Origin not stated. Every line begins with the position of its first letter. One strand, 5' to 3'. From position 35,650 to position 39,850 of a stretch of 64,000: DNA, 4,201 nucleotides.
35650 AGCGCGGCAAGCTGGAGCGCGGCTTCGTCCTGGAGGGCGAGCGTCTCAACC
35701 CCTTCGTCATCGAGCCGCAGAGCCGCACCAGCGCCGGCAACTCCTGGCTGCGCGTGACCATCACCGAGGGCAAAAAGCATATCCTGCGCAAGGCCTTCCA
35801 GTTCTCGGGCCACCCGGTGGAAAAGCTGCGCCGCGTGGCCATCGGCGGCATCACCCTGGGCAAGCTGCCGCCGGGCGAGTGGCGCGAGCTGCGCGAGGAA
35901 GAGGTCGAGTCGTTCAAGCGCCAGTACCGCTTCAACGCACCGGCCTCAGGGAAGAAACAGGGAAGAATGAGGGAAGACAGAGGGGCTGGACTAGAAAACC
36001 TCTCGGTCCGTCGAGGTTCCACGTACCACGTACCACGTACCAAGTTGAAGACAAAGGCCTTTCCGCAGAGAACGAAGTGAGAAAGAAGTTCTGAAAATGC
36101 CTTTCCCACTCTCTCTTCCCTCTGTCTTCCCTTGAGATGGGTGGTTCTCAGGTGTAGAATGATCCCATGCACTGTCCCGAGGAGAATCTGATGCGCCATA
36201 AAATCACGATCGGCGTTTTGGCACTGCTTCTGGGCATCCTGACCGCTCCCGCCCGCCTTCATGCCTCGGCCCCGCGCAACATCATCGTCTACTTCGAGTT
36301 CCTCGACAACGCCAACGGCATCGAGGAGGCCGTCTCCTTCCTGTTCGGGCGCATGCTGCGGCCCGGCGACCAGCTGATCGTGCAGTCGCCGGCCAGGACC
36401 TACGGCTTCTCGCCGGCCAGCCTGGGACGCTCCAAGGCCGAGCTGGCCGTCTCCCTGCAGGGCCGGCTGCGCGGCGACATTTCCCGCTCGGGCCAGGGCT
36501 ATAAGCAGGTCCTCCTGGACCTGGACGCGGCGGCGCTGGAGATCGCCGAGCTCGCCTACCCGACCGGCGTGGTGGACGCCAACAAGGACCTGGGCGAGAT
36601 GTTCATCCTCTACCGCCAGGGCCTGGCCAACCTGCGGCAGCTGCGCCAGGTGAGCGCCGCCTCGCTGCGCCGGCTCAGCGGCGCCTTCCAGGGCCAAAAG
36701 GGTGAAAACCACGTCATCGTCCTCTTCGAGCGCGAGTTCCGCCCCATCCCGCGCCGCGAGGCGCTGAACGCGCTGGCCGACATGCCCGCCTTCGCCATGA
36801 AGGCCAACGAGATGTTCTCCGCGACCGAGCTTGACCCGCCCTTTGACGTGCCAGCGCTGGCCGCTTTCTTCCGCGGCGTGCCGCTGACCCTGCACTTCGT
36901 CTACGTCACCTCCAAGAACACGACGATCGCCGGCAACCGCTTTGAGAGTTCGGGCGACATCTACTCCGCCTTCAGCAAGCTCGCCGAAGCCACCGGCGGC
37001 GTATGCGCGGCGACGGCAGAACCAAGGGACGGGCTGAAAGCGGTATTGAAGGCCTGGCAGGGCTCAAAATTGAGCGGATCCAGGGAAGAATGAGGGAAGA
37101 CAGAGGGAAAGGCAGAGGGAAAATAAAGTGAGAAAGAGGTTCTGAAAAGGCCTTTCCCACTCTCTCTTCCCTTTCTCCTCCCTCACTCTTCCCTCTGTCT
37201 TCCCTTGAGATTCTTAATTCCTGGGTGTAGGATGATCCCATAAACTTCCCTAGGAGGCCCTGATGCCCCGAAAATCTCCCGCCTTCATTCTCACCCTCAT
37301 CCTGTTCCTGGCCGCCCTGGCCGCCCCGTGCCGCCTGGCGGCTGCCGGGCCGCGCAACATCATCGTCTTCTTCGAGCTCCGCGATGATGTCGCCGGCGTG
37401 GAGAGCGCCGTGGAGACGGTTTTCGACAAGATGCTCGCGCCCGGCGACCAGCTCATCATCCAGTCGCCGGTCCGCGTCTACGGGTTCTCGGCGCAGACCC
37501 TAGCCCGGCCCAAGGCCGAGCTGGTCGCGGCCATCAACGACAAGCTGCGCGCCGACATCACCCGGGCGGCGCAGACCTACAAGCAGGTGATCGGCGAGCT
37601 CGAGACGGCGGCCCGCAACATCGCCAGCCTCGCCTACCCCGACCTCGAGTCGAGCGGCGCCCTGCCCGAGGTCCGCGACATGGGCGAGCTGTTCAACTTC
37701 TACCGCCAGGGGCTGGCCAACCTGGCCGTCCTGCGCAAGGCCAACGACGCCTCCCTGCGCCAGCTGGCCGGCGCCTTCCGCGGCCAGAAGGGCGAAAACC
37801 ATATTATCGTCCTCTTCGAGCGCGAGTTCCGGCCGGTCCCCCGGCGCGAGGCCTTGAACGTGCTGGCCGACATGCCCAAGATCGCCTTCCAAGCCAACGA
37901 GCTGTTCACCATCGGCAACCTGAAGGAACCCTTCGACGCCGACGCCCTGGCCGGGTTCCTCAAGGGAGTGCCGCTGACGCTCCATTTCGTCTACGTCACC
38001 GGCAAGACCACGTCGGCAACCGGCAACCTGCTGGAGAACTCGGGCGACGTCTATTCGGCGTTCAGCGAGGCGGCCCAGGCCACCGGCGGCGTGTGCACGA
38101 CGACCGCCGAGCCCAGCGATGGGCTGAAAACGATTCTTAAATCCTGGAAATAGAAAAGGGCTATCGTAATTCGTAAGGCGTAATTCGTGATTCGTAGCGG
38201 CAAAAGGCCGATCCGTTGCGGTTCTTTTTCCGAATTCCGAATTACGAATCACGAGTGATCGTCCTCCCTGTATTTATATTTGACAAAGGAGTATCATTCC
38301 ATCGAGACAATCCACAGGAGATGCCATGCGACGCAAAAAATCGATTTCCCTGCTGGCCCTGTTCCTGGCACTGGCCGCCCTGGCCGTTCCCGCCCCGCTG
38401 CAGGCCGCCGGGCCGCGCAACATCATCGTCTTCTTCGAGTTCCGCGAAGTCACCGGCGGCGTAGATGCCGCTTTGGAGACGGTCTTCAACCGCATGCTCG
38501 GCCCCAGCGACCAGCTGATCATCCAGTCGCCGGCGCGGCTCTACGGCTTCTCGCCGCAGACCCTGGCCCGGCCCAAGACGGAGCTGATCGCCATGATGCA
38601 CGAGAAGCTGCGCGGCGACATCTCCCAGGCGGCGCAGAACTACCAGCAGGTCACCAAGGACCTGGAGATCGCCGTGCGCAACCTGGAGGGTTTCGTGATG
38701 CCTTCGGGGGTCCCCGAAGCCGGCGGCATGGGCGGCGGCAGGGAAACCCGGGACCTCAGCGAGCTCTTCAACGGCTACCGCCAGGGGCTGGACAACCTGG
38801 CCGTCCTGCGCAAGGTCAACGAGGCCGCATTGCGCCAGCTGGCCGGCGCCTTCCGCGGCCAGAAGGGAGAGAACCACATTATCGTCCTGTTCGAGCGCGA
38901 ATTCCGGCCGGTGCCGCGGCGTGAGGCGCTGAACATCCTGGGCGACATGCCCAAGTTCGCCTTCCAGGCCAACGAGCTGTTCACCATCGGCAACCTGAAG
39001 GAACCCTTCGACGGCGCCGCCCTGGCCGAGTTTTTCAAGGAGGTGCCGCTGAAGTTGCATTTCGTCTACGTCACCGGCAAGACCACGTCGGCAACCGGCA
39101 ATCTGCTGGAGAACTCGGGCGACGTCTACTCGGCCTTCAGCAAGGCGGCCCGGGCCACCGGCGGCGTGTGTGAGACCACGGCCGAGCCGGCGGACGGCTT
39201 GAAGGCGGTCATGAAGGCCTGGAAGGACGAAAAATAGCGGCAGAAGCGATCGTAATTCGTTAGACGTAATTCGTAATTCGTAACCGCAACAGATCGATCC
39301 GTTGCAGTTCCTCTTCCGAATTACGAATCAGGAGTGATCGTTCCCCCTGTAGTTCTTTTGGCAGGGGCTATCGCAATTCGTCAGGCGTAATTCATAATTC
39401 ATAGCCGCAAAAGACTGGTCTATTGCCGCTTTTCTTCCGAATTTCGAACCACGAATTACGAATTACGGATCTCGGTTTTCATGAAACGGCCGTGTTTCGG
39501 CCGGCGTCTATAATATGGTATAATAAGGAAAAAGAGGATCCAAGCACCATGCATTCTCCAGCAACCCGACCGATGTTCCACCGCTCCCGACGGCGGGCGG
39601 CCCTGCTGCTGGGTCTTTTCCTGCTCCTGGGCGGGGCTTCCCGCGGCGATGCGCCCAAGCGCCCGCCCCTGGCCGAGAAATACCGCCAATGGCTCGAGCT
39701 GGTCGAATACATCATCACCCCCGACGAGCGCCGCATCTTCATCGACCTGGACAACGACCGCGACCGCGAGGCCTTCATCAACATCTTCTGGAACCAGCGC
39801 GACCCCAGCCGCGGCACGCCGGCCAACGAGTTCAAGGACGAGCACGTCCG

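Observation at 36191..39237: Three tandem paralogs of an uncharacterised secreted alpha/beta protein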

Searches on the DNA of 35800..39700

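Call 31: search_rna_families(source=window, start=35800, end=39700, threshold=evalue, max_evalue=1)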
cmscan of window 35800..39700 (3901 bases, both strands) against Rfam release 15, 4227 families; matches with E-value up to 1: 18.
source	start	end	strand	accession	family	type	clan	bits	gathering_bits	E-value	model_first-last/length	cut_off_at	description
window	37093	37205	-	RF03792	MIR6462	Gene; miRNA;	-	38.1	96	0.00022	1-119/119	no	MIR6462 microRNA precursor family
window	37083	37192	-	RF04164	MIR1507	Gene; miRNA;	-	34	73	2.9e-05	1-107/107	no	MIR1507 microRNA precursor family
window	37076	37200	+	RF03792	MIR6462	Gene; miRNA;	-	32.2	96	0.0055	1-119/119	no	MIR6462 microRNA precursor family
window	37082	37194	-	RF03629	mir-641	Gene; miRNA;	-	30.3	100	0.0062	1-98/98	no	mir-641 microRNA precursor family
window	37072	37194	+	RF00690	MIR408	Gene; miRNA;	-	29.8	64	0.00016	1-126/126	no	MIR408 microRNA precursor family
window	37069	37207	-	RF01911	MIR2118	Gene; miRNA;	-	29.8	85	0.0054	1-170/170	no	MIR2118 microRNA precursor family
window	37088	37213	-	RF03828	MIR831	Gene; miRNA;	-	29.7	100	0.0028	1-181/181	no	MIR831 microRNA precursor family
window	37071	37193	-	RF00690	MIR408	Gene; miRNA;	-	27.1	64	0.0011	1-126/126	no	MIR408 microRNA precursor family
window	37081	37184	-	RF04059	MIR5020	Gene; miRNA;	-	25.6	73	0.052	1-109/109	no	MIR5020 microRNA precursor family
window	37091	37185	-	RF03946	mir-3132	Gene; miRNA;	-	24.9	84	0.41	1-75/75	no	mir-3132 microRNA precursor family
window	37093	37205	+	RF03629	mir-641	Gene; miRNA;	-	24.5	100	0.19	1-98/98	no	mir-641 microRNA precursor family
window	37102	37184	-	RF01013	mir-577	Gene; miRNA;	-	24.1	100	0.29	1-86/86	no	mir-577 microRNA precursor family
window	37059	37296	-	RF02409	snoR125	Gene; snRNA; snoRNA; CD-box;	-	23.7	100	0.019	1-200/200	no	Small nucleolar RNA snoR125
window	37066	37211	+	RF01911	MIR2118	Gene; miRNA;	-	23.7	85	0.17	1-170/170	no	MIR2118 microRNA precursor family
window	37100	37188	+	RF04279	mir-H20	Gene; miRNA;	CL00141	23.2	99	0.5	1-82/82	no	mir-H20 microRNA precursor family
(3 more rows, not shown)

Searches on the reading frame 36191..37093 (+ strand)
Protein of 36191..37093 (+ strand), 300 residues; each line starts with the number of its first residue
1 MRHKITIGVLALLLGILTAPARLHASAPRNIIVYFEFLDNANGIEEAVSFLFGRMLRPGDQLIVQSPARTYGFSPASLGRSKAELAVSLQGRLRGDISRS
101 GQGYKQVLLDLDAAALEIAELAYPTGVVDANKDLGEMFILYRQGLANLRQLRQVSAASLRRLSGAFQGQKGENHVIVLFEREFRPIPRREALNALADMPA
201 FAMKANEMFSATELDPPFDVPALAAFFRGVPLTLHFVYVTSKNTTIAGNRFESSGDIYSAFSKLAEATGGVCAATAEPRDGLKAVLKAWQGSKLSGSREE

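Call 3: search_protein_families(library=pfam, proteins=[window:36191-37093:+], max_evalue=1)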
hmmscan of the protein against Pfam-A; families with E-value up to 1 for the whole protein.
window:36191-37093:+ (300 aa): 0 families

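Call 4: search_protein_families(library=ncbifam, proteins=[window:36191-37093:+], max_evalue=1)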
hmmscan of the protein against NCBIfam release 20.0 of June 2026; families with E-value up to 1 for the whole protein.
window:36191-37093:+ (300 aa): 0 families

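Call 47: list_cluster_members(proteins=[window:36191-37093:+, window:36167-37093:+, window:37263-38153:+, window:38326-39237:+])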
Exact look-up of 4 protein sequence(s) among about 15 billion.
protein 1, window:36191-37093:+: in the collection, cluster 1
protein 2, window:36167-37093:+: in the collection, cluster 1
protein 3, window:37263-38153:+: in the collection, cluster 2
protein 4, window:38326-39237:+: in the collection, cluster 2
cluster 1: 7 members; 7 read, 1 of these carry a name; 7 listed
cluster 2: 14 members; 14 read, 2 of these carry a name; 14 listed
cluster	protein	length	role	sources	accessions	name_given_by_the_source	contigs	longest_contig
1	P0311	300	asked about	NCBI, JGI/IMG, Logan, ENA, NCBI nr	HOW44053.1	MAG TPA: hypothetical protein PK919_02645 [Candidatus Aminicenantes bacterium] | hypothetical protein [Candidatus Aminicenantes bacterium]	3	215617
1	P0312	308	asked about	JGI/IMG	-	-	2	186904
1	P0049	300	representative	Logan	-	-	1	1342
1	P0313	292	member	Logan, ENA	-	-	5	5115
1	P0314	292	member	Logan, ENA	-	-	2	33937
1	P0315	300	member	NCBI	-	-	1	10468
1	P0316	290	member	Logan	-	-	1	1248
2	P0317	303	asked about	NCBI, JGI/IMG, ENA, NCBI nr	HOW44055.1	MAG TPA: hypothetical protein PK919_02655 [Candidatus Aminicenantes bacterium] | hypothetical protein [Candidatus Aminicenantes bacterium]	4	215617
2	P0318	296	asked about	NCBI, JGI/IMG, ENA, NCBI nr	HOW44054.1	MAG TPA: hypothetical protein PK919_02650 [Candidatus Aminicenantes bacterium] | hypothetical protein [Candidatus Aminicenantes bacterium]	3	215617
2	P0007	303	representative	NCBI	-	-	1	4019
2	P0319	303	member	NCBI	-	-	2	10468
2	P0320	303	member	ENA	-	-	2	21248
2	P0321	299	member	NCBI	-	-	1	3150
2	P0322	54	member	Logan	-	-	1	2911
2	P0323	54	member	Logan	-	-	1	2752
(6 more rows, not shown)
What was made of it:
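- Checked: GenBank calls them HOW44053.1, HOW44054.1 and HOW44055.1, all 'hypothetical protein', in a Candidatus Aminicenantes MAG; paralog 1 is called at 300 aa (call 47).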

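Call 73: search_protein_families(library=padloc, proteins=[window:36191-37093:+], max_evalue=0.1)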
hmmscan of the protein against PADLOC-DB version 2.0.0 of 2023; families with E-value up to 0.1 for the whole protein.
window:36191-37093:+ (300 aa): 0 families
